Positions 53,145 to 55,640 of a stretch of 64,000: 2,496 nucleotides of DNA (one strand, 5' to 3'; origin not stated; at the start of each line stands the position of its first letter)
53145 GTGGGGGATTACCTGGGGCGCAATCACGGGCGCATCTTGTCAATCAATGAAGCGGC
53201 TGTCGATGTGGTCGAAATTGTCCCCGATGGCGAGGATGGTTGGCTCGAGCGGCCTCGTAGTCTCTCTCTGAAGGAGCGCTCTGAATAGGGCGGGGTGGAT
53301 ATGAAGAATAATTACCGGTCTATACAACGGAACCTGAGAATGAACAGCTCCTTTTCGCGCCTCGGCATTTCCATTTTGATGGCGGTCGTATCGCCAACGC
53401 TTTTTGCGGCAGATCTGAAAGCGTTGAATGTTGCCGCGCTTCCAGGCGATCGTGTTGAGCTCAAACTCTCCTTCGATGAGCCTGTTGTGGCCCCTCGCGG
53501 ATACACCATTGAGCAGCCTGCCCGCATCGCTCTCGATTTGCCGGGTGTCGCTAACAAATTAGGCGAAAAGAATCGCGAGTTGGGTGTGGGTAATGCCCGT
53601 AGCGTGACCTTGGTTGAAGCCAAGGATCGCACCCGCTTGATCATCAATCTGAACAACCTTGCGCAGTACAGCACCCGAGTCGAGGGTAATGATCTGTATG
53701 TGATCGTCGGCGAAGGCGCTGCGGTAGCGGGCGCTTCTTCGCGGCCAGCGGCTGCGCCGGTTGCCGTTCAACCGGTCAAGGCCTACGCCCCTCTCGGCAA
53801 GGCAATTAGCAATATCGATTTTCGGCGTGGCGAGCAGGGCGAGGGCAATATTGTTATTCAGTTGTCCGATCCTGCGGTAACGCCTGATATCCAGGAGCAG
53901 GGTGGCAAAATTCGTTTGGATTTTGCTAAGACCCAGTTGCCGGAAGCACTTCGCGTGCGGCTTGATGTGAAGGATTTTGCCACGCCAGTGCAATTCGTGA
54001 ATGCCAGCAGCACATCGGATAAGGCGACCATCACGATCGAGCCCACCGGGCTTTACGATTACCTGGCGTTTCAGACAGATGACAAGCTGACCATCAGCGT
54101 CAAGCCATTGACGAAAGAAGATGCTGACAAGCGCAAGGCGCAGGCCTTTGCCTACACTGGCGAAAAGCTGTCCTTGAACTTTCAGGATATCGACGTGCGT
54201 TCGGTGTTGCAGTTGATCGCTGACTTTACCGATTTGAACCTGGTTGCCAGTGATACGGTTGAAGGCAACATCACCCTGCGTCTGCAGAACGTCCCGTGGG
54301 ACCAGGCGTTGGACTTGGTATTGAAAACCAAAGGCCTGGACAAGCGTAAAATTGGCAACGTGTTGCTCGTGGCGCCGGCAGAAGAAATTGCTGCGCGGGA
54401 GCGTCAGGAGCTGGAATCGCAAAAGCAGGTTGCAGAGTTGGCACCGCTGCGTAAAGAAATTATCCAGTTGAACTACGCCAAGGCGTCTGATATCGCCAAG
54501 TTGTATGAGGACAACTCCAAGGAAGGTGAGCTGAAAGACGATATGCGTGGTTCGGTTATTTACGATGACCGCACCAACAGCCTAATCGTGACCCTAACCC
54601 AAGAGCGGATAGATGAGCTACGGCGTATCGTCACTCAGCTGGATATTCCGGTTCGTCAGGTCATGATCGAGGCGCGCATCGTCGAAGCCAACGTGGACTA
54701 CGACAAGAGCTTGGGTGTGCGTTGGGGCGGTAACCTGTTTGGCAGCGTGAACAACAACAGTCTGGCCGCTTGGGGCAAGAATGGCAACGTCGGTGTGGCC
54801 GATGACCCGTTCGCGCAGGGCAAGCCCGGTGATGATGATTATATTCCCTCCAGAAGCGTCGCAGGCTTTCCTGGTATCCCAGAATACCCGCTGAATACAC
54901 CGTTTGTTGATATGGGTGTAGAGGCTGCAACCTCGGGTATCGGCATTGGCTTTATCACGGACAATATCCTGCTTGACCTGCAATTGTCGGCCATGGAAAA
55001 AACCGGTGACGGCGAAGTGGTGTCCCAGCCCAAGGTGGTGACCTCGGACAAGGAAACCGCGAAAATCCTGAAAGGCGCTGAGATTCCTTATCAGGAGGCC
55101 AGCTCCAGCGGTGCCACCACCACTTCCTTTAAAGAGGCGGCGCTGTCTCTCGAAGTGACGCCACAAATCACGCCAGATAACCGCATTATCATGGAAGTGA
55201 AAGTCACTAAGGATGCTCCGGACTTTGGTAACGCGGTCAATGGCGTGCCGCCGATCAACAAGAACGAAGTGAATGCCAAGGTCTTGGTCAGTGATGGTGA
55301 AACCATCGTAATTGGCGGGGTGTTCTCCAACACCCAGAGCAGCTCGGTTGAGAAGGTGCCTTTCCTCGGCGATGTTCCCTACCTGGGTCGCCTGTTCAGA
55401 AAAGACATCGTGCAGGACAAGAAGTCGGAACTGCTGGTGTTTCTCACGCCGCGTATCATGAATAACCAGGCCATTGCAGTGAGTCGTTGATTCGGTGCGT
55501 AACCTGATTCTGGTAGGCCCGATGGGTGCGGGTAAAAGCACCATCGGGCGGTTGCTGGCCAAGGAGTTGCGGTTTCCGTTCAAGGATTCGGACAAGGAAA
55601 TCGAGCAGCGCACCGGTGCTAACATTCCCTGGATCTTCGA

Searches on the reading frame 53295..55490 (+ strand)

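Call 49: search_protein_families(library=pfam, proteins=[window:53295-55490:+], max_evalue=0.00001)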
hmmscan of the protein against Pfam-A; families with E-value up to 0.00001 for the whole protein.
window:53295-55490:+ (731 aa): 5 families
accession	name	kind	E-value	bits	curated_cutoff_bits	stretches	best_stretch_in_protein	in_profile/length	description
PF00263.26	Secretin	-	3.4e-51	173.6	27.5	1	566-722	1-168/169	Bacterial type II and III secretion system protein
PF11741.13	AMIN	-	3.7e-25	88.4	20.5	1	173-273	1-98/101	AMIN domain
PF03958.22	Secretin_N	-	8.8e-14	51.9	28.2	1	388-455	2-69/69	Bacterial type II/III secretion system short domain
PF07660.19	STN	-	1.4e-09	38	28.4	1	315-362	2-52/52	Secretin and TonB N terminus short domain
PF21305.2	type_II_gspD_N0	-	6.1e-06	26.4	27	0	294-341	1-49/71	GspD-like, N0 domain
